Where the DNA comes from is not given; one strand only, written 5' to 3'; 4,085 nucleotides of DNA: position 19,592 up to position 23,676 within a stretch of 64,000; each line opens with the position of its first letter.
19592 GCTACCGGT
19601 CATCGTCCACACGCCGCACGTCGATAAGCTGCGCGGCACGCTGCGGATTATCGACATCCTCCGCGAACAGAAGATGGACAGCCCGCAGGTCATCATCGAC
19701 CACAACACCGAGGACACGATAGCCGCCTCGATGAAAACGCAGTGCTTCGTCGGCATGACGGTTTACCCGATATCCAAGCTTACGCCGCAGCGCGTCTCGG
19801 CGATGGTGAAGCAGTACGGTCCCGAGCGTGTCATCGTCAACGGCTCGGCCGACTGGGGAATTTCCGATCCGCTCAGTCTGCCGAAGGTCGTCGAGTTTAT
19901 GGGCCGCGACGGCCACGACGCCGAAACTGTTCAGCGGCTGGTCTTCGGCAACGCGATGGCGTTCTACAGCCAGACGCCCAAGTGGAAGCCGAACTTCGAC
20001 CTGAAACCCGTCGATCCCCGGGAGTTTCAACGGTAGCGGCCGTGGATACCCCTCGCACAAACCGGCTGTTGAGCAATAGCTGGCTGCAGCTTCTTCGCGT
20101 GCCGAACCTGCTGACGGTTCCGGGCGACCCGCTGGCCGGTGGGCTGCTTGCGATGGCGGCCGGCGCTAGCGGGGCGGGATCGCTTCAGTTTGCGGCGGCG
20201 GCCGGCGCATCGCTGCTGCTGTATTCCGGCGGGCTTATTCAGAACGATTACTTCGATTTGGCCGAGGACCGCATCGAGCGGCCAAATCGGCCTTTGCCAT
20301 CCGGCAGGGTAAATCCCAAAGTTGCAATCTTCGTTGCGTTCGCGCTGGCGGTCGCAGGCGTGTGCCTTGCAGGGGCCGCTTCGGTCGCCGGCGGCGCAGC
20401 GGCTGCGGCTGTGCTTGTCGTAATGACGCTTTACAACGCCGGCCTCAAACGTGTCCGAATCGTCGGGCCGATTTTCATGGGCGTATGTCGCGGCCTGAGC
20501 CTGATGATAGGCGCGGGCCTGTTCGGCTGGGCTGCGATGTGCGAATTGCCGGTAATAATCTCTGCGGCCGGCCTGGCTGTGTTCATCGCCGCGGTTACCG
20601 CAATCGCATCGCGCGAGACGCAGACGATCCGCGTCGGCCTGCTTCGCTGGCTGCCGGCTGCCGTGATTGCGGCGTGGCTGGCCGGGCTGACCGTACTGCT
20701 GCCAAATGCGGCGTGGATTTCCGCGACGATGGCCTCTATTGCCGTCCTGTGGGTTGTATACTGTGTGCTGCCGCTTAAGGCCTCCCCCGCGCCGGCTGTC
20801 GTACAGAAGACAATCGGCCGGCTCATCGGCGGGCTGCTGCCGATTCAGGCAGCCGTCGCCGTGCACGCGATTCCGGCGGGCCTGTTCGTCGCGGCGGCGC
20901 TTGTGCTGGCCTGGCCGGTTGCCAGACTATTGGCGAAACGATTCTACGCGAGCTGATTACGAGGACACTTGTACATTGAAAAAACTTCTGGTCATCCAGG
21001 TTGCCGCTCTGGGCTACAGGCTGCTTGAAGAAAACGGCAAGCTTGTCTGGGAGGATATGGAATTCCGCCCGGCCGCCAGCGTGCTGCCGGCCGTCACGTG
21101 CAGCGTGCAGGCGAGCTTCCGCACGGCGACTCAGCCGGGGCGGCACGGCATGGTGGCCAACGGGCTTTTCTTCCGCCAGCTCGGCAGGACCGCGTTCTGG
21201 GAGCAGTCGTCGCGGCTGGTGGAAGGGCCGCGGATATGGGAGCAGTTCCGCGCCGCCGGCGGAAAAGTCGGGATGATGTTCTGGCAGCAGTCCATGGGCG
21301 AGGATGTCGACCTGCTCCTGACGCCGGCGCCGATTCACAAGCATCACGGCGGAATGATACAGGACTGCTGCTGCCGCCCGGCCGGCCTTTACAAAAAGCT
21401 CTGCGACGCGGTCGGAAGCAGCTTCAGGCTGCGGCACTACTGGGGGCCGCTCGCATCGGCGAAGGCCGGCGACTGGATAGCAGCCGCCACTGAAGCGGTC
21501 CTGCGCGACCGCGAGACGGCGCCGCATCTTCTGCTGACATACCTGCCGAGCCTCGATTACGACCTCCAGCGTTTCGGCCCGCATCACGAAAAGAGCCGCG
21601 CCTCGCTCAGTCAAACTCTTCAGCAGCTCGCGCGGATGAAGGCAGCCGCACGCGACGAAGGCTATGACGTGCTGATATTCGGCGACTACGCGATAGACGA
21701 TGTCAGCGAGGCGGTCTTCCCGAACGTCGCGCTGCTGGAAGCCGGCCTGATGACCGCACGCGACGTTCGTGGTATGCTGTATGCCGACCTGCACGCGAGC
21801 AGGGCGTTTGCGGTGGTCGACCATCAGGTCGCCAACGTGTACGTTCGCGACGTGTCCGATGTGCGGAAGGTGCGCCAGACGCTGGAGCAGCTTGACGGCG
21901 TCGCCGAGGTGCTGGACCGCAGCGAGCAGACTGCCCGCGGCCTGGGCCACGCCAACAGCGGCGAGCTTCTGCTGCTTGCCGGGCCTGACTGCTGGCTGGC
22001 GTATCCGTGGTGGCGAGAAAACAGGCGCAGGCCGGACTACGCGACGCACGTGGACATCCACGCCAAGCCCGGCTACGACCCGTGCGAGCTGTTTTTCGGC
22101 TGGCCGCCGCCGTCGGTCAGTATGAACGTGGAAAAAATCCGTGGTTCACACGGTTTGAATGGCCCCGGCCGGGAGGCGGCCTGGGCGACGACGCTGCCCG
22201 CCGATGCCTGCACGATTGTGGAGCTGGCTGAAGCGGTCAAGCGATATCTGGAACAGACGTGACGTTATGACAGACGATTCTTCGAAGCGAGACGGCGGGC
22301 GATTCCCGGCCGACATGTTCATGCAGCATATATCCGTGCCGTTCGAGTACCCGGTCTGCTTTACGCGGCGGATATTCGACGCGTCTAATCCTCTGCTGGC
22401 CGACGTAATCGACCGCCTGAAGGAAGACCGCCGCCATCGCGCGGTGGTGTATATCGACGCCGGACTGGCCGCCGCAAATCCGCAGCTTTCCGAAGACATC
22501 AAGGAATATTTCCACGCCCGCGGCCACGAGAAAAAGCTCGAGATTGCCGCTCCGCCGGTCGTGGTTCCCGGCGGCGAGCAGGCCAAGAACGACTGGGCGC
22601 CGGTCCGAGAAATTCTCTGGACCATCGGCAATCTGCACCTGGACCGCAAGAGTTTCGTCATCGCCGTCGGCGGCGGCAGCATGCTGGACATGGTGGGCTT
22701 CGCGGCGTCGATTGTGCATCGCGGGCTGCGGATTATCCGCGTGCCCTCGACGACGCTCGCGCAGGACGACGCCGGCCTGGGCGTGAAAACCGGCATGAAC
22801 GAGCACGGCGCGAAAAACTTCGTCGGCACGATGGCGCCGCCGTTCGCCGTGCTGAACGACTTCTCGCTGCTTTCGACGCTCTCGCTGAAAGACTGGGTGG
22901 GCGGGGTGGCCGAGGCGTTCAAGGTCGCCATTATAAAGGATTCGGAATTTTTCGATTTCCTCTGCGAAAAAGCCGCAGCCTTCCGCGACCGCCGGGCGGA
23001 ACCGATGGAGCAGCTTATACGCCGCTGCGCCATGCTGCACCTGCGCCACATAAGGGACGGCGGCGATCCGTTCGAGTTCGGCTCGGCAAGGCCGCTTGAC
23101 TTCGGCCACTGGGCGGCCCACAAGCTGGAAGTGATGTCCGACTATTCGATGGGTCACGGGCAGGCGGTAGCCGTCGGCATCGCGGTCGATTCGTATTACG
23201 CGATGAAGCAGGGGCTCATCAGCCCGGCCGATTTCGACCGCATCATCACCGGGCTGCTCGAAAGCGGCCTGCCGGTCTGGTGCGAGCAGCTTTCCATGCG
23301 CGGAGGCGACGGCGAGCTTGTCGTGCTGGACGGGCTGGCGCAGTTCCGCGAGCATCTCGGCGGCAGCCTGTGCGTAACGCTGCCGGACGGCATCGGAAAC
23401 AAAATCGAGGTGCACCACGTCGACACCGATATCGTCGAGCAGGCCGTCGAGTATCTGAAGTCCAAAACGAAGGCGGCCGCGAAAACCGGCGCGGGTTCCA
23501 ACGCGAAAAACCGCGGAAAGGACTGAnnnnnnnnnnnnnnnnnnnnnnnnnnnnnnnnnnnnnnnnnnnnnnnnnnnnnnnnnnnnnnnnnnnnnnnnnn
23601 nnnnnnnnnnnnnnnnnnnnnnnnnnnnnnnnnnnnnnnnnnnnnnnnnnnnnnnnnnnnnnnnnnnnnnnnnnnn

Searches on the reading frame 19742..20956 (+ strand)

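Call 46: search_protein_families(library=pfam, proteins=[window:19742-20956:+], max_evalue=0.001)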
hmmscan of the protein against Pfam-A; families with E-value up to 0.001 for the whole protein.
window:19742-20956:+ (404 aa): 1 family
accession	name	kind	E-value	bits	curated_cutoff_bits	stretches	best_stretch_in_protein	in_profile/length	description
PF01040.23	UbiA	-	1.7e-18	67.3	34.2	1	134-285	5-155/250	UbiA prenyltransferase family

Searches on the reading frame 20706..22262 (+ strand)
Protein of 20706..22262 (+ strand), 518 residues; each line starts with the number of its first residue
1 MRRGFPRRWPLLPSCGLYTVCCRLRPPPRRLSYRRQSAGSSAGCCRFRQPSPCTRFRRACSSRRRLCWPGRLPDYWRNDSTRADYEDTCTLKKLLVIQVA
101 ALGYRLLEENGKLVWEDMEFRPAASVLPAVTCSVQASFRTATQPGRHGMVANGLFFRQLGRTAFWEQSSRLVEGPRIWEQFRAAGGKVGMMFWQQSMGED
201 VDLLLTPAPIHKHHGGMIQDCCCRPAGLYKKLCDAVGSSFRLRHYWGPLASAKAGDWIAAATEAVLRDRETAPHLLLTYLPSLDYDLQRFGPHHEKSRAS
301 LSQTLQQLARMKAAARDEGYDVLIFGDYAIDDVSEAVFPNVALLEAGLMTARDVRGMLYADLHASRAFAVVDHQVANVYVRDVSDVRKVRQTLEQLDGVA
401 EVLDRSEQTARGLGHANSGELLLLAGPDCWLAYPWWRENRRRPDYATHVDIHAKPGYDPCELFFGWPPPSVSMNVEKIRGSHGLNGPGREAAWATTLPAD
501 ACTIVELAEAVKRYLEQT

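Call 46: search_protein_families(library=pfam, proteins=[window:20706-22262:+], max_evalue=0.001)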
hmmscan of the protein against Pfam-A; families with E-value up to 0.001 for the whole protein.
window:20706-22262:+ (518 aa): 1 family
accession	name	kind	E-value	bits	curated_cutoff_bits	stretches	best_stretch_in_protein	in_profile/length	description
PF01663.27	Phosphodiest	-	2.6e-37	129.6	23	1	123-458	36-342/342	Type I phosphodiesterase / nucleotide pyrophosphatase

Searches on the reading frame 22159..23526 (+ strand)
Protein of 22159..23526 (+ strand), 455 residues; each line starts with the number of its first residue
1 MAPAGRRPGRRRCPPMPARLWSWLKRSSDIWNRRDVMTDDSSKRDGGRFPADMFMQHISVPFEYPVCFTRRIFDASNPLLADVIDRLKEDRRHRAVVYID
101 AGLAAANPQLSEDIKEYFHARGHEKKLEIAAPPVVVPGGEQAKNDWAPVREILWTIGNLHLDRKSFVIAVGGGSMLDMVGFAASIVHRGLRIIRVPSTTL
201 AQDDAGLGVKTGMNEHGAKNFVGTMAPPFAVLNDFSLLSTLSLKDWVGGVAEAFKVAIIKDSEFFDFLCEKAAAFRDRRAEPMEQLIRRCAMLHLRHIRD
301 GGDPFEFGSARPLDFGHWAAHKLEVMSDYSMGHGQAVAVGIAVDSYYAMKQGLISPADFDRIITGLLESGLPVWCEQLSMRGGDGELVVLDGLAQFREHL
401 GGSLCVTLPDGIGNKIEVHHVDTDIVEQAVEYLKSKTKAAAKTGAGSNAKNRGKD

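Call 46: search_protein_families(library=pfam, proteins=[window:22159-23526:+], max_evalue=0.001)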
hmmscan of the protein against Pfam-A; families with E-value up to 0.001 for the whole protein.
window:22159-23526:+ (455 aa): 3 families
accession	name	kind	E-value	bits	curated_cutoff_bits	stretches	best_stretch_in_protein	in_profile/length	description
PF01761.26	DHQ_synthase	-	1.3e-30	105.8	24.2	1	134-244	2-111/115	3-dehydroquinate synthase N-terminal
PF24621.2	DHQS_C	-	9.7e-30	103.9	27.6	1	249-379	1-130/144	3-dehydroquinate synthase C-terminal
PF13685.12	Fe-ADH_2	-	0.00021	21.8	28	1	143-238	57-145/149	Iron-containing alcohol dehydrogenase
